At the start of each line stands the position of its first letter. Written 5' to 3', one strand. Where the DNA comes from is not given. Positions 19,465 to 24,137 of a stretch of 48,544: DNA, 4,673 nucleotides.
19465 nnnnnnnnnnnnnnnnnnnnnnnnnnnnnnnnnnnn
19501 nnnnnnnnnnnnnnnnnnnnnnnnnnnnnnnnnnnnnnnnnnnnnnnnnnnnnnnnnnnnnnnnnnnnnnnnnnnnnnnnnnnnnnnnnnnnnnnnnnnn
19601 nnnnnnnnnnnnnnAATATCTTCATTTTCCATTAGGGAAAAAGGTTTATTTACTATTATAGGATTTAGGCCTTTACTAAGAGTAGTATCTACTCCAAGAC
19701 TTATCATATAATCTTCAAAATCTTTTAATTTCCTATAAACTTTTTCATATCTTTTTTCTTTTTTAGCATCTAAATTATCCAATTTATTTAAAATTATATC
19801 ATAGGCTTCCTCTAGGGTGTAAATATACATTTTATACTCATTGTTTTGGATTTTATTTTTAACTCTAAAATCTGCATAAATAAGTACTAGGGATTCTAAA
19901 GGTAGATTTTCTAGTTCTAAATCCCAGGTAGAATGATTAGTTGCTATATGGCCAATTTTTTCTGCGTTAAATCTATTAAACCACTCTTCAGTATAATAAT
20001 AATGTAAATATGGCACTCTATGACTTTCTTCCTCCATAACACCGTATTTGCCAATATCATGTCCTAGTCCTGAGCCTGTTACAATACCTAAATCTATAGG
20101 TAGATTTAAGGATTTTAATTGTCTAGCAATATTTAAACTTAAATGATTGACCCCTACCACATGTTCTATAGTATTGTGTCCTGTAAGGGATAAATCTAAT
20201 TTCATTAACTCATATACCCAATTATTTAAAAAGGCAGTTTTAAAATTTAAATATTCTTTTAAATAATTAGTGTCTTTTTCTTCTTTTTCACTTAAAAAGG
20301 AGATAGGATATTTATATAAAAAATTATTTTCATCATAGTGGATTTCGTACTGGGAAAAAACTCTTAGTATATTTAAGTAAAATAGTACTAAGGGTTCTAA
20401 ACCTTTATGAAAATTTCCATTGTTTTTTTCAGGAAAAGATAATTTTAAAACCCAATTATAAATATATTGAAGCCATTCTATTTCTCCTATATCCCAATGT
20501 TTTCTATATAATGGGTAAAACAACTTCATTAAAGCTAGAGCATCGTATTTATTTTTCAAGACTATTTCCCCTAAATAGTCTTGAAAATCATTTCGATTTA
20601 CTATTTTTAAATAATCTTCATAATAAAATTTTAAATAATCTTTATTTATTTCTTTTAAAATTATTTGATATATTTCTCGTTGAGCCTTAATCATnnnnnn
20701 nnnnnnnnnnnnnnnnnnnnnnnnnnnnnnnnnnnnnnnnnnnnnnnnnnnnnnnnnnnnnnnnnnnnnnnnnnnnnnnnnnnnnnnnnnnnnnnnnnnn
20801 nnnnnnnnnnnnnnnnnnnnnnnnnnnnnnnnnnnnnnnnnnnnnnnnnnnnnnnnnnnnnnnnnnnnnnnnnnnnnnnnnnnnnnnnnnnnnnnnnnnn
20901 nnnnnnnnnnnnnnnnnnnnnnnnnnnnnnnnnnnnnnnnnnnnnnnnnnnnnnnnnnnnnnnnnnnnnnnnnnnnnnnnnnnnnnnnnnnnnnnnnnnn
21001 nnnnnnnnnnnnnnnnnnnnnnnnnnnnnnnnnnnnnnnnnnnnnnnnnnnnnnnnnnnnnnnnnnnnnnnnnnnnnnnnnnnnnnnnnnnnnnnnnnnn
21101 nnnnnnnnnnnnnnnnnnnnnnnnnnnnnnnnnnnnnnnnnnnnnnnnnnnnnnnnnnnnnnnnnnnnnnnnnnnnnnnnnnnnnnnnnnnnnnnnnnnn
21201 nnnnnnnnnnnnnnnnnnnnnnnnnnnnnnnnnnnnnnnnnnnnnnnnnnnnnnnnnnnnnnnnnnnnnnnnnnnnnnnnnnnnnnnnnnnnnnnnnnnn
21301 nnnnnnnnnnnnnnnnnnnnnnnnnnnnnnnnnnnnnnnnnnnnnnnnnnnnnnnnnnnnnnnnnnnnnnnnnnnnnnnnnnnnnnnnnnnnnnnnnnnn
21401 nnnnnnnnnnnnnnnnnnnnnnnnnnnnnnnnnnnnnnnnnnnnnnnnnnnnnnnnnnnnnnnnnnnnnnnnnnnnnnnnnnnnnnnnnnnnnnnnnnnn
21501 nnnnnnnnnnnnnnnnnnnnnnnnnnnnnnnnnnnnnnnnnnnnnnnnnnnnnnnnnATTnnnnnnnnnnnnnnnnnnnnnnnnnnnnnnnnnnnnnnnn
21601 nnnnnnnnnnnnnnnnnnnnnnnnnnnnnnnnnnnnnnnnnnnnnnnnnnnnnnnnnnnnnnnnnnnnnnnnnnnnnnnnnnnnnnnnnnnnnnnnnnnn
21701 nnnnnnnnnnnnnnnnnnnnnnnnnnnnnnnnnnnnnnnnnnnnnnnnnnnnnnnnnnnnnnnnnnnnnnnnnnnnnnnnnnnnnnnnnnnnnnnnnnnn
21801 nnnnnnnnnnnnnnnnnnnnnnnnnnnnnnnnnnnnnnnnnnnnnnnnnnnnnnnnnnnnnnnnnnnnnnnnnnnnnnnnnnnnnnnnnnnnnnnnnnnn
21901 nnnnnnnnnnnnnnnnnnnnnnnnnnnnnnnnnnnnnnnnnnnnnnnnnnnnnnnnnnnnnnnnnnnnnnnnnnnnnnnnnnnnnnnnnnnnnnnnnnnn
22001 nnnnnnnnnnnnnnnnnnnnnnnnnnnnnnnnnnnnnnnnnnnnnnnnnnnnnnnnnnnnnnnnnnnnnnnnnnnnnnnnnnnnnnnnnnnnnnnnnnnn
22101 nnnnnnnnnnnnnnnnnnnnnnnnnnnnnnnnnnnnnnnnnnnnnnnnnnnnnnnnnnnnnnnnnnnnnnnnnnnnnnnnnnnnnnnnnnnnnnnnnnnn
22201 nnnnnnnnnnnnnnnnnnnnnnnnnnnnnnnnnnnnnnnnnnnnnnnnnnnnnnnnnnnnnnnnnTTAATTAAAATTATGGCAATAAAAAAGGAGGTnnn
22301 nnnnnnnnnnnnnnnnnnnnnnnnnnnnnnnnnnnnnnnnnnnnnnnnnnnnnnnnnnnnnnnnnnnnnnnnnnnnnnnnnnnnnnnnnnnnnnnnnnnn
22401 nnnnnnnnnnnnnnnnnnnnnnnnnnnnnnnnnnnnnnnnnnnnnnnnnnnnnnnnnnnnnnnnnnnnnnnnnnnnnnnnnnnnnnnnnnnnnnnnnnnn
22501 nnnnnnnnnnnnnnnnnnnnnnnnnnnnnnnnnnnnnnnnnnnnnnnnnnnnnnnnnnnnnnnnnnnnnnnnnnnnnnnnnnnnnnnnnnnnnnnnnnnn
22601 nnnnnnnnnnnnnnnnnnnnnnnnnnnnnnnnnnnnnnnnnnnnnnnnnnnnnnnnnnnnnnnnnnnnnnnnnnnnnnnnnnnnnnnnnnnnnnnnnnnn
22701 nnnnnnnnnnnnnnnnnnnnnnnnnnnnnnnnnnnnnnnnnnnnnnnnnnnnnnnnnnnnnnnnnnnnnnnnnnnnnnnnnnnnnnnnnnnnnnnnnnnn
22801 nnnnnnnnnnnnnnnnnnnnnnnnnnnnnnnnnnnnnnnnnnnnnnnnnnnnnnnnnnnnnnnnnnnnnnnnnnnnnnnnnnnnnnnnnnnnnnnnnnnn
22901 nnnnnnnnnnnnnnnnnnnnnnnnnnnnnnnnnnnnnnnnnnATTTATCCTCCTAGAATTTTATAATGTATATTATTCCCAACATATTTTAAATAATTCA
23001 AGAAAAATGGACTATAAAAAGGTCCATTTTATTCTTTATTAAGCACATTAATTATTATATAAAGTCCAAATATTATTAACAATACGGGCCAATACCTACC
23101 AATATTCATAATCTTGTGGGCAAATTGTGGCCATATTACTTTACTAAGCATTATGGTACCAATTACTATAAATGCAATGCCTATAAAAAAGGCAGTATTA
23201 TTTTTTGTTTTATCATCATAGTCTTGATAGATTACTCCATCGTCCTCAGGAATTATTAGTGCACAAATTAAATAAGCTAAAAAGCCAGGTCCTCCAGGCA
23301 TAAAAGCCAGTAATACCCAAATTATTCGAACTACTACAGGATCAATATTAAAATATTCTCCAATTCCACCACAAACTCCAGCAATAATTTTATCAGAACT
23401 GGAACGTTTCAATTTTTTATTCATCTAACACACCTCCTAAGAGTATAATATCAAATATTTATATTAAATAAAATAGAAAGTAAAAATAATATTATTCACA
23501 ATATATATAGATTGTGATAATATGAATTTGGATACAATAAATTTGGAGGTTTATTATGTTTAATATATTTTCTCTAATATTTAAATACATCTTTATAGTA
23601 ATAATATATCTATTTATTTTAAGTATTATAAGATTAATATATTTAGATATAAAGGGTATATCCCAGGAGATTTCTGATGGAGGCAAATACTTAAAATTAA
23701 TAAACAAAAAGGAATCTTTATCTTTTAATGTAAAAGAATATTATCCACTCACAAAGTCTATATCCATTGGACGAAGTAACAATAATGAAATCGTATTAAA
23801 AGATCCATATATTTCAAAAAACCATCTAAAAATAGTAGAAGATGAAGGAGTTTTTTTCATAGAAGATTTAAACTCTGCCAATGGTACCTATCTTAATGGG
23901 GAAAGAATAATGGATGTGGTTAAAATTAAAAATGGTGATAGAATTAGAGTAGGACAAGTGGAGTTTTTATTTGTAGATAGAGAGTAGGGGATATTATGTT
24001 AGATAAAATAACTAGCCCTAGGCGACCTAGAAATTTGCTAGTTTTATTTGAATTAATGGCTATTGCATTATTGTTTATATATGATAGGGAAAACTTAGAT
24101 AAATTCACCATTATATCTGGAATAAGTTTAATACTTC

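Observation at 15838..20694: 1618-aa single polypeptide combining HD, HEAT-like, NadD/PPAT-like adenylyltransferase, GNAT-like and type-I PRT modules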

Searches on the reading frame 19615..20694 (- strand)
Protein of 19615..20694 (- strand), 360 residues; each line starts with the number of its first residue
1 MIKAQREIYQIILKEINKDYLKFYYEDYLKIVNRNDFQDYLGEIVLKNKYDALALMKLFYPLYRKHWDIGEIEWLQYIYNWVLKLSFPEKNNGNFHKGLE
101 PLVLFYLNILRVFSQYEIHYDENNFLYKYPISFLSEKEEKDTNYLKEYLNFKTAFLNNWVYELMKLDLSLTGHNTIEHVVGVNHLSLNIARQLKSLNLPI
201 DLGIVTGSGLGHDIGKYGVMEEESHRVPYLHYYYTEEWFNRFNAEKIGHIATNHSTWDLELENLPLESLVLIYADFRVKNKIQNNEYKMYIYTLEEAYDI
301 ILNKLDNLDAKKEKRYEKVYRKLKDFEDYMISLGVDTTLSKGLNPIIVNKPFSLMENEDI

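Call 63: search_protein_families(library=ncbifam, alignment_id=A6, max_evalue=1)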
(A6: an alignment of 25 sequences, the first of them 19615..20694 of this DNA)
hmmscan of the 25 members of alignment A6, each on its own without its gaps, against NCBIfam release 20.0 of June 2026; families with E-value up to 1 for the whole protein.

A. member 1, window:19615-20694:- (360 aa): 4 families
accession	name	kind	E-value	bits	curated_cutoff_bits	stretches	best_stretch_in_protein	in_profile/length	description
NF045665.1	NTPtran_DVU1551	equivalog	0.00044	19.4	315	1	145-279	189-312/359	DVU_1551 family NTP transferase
TIGR00295.1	TIGR00295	hypoth_equivalog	0.00052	19.8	172.35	1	173-319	12-153/164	TIGR00295 family protein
TIGR00277.1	HDIG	domain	0.001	18.9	27.6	1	172-218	2-43/84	HDIG domain-containing metalloprotein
TIGR03594.1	GTPase_EngA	equivalog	0.28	10.1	306.7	1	269-326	260-318/432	ribosome biogenesis GTPase Der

B. families by the number of members that match (of 25 scanned): 12 families
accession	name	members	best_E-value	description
NF045665.1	NTPtran_DVU1551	25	1.4e-05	DVU_1551 family NTP transferase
TIGR00295.1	TIGR00295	21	3e-05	TIGR00295 family protein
TIGR00277.1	HDIG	14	0.001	HDIG domain-containing metalloprotein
TIGR01558.1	sm_term_P27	1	0.033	phage terminase small subunit P27 family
NF047532.1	LIC_20087_fam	1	0.035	LIC_20087 family outer membrane protein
NF011895.0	PRK15368.1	1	0.042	SPI-2 type III secretion system protein SpiC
NF053756.1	MreA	1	0.086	MreA family transcriptional regulator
TIGR01940.1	nqrE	1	0.092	NADH:ubiquinone reductase (Na(+)-transporting) subunit E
NF047326.1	lp1_17_inhib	1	0.25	recombination system host exonuclease inhibitor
TIGR03594.1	GTPase_EngA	1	0.28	ribosome biogenesis GTPase Der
TIGR02660.1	nifV_homocitr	1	0.28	homocitrate synthase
NF046040.1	RelB_antitoxin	1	0.81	type II toxin-antitoxin system RelB family antitoxin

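Call 64: search_solved_structures(query=A6, max_evalue=10, show_alignments=2)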
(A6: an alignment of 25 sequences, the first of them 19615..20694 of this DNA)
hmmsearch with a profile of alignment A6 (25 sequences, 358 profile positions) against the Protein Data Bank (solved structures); distinct sequences matched with E-value up to 10: 0.

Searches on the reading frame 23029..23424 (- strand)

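Call 5: search_protein_families(library=ncbifam, proteins=[window:23029-23424:-], max_evalue=0.01)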
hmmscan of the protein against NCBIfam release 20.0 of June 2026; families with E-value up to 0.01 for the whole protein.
window:23029-23424:- (131 aa): 2 families
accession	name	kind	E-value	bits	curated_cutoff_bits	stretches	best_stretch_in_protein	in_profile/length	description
TIGR02978.1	phageshock_pspC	equivalog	2.2e-14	53.4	104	1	2-74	1-74/121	envelope stress response membrane protein PspC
NF007973.0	PRK10697.1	equivalog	3.2e-07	30.3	136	1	2-61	7-67/119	envelope stress response membrane protein PspC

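Call 6: search_protein_families(library=pfam, proteins=[window:23029-23424:-], max_evalue=0.01)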
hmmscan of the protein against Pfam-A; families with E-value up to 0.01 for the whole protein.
window:23029-23424:- (131 aa): 5 families
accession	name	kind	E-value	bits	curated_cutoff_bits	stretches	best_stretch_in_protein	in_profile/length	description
PF04024.17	PspC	-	2e-26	92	25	1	3-60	1-57/58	PspC domain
PF18917.5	LiaI-LiaF-like_TM1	-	1.1e-05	25.8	27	1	79-124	1-42/42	LiaI-LiaF-like transmembrane region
PF22570.1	LiaF-TM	-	2.3e-05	25.6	27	1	80-126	1-44/98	LiaF transmembrane domain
PF20479.3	TMEM128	-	0.00058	20.8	23.9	1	24-101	22-102/124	TMEM128 protein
PF12650.12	DUF3784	-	0.0048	17.5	28.1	1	75-125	40-88/94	Domain of unknown function (DUF3784)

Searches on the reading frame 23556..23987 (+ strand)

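Call 6: search_protein_families(library=pfam, proteins=[window:23556-23987:+], max_evalue=0.01)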
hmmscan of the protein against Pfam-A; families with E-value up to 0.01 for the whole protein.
window:23556-23987:+ (143 aa): 2 families
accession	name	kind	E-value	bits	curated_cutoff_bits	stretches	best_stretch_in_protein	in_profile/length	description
PF00498.31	FHA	-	7.5e-22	78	20.7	1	69-133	1-67/67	FHA domain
PF16697.10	Yop-YscD_cpl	-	3.2e-16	59.8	33.2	1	67-142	17-93/94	Inner membrane component of T3SS, cytoplasmic domain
